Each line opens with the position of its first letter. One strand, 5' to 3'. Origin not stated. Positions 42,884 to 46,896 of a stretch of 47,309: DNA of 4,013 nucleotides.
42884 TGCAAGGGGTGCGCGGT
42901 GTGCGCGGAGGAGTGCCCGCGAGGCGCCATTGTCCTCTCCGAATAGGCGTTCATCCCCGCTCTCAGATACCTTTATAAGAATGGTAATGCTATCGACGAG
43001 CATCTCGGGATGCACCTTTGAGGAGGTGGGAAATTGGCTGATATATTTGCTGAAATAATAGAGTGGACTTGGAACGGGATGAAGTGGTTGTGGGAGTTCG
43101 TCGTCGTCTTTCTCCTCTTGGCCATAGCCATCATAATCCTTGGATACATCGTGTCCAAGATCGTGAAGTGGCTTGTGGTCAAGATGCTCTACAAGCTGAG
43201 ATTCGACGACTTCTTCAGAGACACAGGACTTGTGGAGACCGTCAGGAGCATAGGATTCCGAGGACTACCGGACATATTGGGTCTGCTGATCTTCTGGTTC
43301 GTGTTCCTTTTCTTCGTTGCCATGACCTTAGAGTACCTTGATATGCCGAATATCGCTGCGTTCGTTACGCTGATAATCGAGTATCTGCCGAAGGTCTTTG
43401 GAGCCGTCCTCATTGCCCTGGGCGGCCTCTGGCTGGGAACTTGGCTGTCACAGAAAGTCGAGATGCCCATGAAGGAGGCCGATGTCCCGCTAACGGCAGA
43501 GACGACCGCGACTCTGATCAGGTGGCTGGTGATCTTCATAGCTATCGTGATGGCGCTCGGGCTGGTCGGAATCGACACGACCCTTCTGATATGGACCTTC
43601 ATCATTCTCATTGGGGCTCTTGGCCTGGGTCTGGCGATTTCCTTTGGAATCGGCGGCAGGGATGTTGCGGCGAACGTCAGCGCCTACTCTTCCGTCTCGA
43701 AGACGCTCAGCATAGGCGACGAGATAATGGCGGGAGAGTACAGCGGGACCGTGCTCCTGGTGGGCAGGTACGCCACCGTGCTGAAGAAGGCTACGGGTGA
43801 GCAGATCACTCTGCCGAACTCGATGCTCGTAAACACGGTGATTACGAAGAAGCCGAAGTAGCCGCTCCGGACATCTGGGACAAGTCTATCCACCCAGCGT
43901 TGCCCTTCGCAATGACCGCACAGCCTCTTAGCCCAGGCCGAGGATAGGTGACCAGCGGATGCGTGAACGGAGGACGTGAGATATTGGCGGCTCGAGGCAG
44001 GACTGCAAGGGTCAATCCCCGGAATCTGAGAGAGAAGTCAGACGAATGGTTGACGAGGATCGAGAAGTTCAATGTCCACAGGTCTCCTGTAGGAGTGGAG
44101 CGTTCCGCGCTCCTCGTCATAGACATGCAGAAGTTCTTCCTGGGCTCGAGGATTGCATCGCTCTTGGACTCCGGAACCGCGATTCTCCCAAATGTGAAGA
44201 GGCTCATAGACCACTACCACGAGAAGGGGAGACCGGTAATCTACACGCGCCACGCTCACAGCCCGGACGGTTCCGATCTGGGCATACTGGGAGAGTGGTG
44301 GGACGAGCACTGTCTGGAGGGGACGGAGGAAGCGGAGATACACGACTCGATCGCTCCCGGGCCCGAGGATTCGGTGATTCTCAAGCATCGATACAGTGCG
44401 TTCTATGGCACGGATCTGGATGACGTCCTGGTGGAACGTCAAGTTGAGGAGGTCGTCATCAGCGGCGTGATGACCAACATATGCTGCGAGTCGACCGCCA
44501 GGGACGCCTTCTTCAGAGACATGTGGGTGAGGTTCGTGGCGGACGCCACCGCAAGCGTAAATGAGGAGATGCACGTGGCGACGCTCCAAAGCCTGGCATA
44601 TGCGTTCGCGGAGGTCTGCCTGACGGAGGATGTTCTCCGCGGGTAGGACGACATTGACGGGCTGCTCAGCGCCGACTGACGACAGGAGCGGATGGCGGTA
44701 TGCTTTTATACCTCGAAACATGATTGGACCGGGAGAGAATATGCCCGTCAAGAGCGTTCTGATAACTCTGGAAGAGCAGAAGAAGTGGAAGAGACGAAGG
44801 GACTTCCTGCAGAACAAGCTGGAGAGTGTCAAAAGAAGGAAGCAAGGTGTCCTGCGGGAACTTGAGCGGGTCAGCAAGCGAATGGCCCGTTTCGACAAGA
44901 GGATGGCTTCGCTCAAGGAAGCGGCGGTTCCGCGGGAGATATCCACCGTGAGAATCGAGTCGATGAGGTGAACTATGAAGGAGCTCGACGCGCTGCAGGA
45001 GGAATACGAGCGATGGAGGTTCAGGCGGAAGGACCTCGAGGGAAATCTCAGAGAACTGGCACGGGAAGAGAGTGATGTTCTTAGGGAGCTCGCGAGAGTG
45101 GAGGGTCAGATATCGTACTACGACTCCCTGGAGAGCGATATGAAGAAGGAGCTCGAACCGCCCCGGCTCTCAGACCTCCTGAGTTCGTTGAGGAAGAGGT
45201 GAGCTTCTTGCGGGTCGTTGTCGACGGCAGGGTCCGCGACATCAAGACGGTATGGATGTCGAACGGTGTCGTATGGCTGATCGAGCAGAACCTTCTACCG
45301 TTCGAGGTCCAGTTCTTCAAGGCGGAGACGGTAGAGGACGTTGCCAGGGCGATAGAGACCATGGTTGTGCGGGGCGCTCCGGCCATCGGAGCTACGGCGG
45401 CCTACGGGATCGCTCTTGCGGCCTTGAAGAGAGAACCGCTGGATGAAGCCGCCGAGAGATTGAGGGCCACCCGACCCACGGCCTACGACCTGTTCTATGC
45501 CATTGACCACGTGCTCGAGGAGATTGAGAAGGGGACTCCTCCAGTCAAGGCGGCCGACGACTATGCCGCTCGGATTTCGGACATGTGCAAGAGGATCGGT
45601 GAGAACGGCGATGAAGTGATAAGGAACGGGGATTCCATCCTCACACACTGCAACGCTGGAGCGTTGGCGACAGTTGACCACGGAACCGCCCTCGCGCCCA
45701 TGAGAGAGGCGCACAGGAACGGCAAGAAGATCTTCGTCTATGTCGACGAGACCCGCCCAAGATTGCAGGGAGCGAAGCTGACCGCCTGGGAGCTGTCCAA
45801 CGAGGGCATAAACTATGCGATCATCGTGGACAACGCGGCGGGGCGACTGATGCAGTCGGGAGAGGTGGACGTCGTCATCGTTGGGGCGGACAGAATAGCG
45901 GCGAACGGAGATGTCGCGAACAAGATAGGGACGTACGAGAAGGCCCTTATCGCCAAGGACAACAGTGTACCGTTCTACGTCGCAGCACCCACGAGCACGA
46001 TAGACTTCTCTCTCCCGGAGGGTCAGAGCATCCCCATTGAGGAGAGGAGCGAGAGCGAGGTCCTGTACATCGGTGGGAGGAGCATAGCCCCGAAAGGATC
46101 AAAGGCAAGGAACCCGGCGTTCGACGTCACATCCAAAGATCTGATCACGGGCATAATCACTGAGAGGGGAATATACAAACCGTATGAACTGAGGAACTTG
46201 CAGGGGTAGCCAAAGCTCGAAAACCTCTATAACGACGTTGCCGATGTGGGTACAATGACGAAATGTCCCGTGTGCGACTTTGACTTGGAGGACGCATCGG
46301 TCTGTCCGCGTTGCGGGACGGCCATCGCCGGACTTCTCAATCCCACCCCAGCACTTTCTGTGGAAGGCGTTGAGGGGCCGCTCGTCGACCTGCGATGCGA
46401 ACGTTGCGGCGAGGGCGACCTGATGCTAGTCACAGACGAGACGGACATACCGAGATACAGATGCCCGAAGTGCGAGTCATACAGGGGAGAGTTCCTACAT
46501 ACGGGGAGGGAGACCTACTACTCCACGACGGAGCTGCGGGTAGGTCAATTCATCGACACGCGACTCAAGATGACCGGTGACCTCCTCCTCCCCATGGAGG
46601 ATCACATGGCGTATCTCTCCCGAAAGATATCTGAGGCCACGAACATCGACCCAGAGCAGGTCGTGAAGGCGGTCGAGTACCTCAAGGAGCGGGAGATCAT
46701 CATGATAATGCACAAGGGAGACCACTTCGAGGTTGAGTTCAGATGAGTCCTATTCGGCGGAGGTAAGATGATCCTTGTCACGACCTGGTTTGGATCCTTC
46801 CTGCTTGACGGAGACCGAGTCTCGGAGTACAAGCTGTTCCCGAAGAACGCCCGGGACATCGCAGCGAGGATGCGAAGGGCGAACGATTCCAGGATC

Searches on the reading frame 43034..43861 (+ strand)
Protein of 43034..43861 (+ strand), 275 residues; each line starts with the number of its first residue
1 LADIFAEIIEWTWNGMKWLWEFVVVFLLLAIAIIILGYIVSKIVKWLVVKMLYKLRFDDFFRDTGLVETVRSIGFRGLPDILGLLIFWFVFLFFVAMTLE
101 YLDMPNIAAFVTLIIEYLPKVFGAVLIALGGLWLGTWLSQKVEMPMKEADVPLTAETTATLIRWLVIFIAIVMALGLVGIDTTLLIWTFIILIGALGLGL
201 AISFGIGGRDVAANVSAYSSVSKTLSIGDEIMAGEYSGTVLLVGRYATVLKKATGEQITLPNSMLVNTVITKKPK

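Call 17: search_protein_families(library=pfam, proteins=[window:43034-43861:+], max_evalue=0.001)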
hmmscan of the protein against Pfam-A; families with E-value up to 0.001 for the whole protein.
window:43034-43861:+ (275 aa): 2 families
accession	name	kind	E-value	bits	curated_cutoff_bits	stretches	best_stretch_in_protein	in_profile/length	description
PF05552.17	MS_channel_1st_1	-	1.1e-09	38.4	22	2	108-140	4-36/50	Mechanosensitive ion channel, conserved TM helix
PF00924.24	MS_channel_2nd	-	2.8e-08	34.2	20.2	1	221-270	14-63/68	Mechanosensitive ion channel, beta-domain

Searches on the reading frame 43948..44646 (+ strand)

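Call 17: search_protein_families(library=pfam, proteins=[window:43948-44646:+], max_evalue=0.001)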
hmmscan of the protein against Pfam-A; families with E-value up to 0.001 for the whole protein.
window:43948-44646:+ (232 aa): 1 family
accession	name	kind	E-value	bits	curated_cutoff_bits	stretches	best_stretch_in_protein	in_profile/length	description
PF00857.26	Isochorismatase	-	3.3e-50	171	27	1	53-228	1-175/175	Isochorismatase domain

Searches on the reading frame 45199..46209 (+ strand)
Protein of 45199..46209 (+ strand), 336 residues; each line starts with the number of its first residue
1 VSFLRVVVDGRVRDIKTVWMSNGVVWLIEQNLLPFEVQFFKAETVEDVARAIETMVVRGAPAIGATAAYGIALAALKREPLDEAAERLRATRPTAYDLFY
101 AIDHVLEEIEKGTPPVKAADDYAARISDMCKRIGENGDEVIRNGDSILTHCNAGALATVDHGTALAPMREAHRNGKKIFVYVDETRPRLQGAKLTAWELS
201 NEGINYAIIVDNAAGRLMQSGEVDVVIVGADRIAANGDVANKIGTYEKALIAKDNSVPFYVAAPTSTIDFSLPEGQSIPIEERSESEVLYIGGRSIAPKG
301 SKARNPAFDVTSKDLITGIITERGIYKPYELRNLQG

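Call 17: search_protein_families(library=pfam, proteins=[window:45199-46209:+], max_evalue=0.001)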
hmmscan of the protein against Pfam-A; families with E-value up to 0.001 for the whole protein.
window:45199-46209:+ (336 aa): 1 family
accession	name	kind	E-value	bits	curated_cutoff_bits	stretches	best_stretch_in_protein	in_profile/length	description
PF01008.23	IF-2B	-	4.6e-78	262.7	22.4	1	57-328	2-280/280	Initiation factor 2 subunit family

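Call 41: find_homologous_proteins(query=window:45199-46209:+, max_evalue=1e-30)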
Query window:45199-46209:+ (336 aa): 8000 proteins with E <= 1e-30 among 8000 candidates; the best 120 are listed.
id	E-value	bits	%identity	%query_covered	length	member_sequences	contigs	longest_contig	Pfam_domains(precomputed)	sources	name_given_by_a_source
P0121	7.4e-212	720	98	99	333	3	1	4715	PF01008.24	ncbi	-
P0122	3.4e-200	682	91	100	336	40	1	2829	PF01008.24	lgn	-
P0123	3.4e-196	669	91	99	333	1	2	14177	PF01008.24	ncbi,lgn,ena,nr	ncbi:MAG: S-methyl-5-thioribose-1-phosphate isomerase [Thermoplasmata archaeon]|nr:S-methyl-5-thiori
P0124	6.2e-194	661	95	94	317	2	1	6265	PF01008.24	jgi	jgi:translation initiation factor eIF-2B subunit alpha/methylthioribose-1-phosphate isomerase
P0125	3.0e-177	607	83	99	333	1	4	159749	PF01008.24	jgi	jgi:translation initiation factor eIF-2B subunit alpha/methylthioribose-1-phosphate isomerase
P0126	3.1e-169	580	79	99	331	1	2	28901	PF01008.24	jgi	jgi:translation initiation factor eIF-2B subunit alpha/methylthioribose-1-phosphate isomerase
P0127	7.8e-167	572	77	99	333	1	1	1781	PF01008.24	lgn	-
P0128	1.1e-165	569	82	94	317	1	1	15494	PF01008.24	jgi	jgi:translation initiation factor eIF-2B subunit alpha/methylthioribose-1-phosphate isomerase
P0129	2.9e-165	567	80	94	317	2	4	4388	PF01008.24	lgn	-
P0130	1.1e-164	565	77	99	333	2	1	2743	PF01008.24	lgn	-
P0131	1.4e-163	562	76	99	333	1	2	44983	PF01008.24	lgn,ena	-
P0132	2.1e-163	561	80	94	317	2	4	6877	PF01008.24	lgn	-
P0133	2.0e-159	548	77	94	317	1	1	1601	PF01008.24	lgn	-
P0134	2.9e-138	479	83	77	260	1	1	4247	PF01008.24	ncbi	ncbi:MAG: S-methyl-5-thioribose-1-phosphate isomerase, partial [Thermoplasmata archaeon]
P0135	4.1e-135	468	65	98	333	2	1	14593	PF01008.24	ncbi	-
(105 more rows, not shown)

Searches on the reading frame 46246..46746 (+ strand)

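Call 17: search_protein_families(library=pfam, proteins=[window:46246-46746:+], max_evalue=0.001)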
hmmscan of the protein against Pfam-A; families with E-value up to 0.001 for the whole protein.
window:46246-46746:+ (166 aa): 2 families
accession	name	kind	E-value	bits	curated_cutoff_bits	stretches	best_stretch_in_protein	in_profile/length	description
PF22747.2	Zn_ribbon_DUF2089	-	0.00027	21.4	27.6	0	7-29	1-24/32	DUF2089 zinc ribbon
PF12773.13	DZR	-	0.00028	21.4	27.3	0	7-56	1-32/45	Double zinc ribbon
